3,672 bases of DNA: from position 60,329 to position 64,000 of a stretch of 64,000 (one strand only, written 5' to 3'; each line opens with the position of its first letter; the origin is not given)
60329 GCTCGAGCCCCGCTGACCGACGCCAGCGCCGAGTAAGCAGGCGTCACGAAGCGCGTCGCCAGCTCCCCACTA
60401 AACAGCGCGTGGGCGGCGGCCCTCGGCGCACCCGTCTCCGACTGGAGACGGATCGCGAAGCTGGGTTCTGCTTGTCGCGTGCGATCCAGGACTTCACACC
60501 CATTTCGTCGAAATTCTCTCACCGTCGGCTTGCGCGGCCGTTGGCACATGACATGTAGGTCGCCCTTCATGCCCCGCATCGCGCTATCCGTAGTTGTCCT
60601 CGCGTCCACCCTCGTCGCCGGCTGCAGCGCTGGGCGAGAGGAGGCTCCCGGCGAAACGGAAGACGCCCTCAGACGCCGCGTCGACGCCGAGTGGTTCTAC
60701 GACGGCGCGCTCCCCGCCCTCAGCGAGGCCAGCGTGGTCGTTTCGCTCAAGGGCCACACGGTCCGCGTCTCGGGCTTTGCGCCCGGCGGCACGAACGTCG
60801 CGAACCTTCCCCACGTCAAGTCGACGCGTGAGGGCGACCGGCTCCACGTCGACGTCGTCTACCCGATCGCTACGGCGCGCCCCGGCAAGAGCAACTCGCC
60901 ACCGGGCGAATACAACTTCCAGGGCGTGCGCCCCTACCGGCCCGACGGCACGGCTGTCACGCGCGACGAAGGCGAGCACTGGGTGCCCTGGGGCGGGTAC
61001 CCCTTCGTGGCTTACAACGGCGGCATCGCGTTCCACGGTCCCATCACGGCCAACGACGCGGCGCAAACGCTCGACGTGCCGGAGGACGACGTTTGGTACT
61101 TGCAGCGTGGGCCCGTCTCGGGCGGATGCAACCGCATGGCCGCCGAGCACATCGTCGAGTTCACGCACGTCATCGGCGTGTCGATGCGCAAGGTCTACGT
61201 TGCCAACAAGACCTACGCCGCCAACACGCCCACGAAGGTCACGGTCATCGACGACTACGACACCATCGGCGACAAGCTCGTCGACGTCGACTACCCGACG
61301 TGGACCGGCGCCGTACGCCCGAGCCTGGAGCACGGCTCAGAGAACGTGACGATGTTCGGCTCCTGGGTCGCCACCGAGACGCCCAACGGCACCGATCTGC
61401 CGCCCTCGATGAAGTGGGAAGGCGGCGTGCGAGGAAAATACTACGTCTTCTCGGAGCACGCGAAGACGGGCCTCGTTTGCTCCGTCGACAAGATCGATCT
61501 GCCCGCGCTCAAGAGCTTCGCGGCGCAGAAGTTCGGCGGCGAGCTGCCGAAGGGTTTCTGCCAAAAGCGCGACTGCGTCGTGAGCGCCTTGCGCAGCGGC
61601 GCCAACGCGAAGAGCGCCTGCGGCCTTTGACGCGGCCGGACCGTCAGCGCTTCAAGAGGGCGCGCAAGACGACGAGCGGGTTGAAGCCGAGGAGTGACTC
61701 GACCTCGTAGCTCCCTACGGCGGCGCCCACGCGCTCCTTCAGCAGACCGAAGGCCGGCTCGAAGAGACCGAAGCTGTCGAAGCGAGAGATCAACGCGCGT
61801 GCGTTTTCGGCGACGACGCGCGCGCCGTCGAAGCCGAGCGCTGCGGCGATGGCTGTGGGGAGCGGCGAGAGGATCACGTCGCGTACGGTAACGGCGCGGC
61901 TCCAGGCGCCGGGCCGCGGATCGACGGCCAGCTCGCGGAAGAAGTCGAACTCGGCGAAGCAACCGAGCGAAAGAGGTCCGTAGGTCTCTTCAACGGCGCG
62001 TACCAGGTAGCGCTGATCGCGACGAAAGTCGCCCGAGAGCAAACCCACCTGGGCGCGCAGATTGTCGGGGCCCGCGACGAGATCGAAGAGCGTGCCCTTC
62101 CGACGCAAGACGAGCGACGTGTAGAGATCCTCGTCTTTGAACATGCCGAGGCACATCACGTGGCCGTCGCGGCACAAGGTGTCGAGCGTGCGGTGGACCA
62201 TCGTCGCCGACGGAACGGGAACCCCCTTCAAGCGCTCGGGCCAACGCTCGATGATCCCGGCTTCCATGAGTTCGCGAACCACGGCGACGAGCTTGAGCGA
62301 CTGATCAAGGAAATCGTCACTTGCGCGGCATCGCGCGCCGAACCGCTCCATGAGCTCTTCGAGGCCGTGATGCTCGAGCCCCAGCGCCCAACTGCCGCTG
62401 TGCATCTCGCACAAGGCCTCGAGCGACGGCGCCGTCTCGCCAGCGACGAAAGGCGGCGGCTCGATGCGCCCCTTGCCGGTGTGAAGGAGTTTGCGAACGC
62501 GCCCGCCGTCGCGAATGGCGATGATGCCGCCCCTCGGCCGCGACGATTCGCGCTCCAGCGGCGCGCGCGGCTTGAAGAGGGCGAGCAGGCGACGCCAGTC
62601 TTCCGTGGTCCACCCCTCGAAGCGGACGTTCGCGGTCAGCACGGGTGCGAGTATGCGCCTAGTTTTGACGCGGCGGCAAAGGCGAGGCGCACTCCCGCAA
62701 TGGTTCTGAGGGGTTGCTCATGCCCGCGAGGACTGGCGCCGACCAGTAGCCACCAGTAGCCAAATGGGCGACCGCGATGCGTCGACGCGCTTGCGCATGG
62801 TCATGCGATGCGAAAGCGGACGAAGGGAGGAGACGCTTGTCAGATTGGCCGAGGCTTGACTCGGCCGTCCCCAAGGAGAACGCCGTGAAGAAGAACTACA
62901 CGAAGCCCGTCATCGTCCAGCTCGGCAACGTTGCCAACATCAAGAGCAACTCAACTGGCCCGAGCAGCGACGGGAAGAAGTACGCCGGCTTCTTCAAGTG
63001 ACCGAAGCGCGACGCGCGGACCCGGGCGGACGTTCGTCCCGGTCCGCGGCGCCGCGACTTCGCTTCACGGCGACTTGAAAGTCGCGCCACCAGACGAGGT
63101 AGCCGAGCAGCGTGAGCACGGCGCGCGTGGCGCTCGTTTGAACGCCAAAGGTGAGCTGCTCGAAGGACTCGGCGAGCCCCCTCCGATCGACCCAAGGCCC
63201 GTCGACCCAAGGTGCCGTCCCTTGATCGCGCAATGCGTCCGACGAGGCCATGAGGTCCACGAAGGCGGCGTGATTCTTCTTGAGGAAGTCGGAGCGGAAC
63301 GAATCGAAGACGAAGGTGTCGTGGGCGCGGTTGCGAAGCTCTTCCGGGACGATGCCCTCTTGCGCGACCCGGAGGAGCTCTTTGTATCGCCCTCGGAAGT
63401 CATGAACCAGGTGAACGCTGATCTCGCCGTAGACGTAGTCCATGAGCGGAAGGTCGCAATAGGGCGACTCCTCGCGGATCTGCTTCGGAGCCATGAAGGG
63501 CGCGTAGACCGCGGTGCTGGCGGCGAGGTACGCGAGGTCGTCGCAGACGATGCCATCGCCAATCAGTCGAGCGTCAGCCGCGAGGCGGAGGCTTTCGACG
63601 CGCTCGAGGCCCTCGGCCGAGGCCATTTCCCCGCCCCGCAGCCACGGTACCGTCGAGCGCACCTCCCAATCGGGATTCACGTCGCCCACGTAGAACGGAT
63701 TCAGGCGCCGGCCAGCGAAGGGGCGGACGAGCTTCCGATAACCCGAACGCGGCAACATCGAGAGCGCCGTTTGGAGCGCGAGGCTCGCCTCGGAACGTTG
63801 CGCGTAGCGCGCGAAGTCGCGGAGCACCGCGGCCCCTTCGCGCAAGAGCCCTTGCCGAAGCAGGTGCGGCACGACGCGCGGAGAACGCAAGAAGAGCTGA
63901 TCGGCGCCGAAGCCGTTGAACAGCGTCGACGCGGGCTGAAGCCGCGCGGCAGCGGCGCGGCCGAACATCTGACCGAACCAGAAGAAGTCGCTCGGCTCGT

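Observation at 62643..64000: Candidate lasso-peptide (RiPP) locus: 38-aa precursor with strong RBS convergent on an AsnB-like cyclase gene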

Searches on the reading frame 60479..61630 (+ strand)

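Call 5: search_protein_families(library=pfam, proteins=[window:60479-61630:+], max_evalue=1)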
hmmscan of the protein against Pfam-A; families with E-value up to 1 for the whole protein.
window:60479-61630:+ (383 aa): 1 family
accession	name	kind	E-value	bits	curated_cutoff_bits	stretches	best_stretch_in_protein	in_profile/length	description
PF03734.19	YkuD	-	0.0021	19.1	23.4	1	126-240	24-145/146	L,D-transpeptidase catalytic domain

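Call 6: search_protein_families(library=ncbifam, proteins=[window:60479-61630:+], max_evalue=1)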
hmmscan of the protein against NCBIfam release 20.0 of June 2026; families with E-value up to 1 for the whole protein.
window:60479-61630:+ (383 aa): 2 families
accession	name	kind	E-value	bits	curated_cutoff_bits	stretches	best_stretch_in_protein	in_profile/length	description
NF011925.1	PRK15396.1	subfamily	0.026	14.8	108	1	33-51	5-23/78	major outer membrane lipoprotein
NF007319.0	PRK09810.1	equivalog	0.12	12.4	86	1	37-53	7-23/41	lipoprotein antitoxin entericidin A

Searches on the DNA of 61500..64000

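Call 72: search_rna_families(source=window, start=61500, end=64000, threshold=evalue, max_evalue=1)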
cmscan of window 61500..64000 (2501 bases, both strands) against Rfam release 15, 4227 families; matches with E-value up to 1: 1.
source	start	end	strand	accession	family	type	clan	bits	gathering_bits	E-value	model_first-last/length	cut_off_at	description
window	63612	63690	-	RF01557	TB9Cs4H1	Gene; snRNA; snoRNA; HACA-box;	-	21.3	40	0.54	1-62/62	no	Trypanosomatid snoRNA TB9Cs4H1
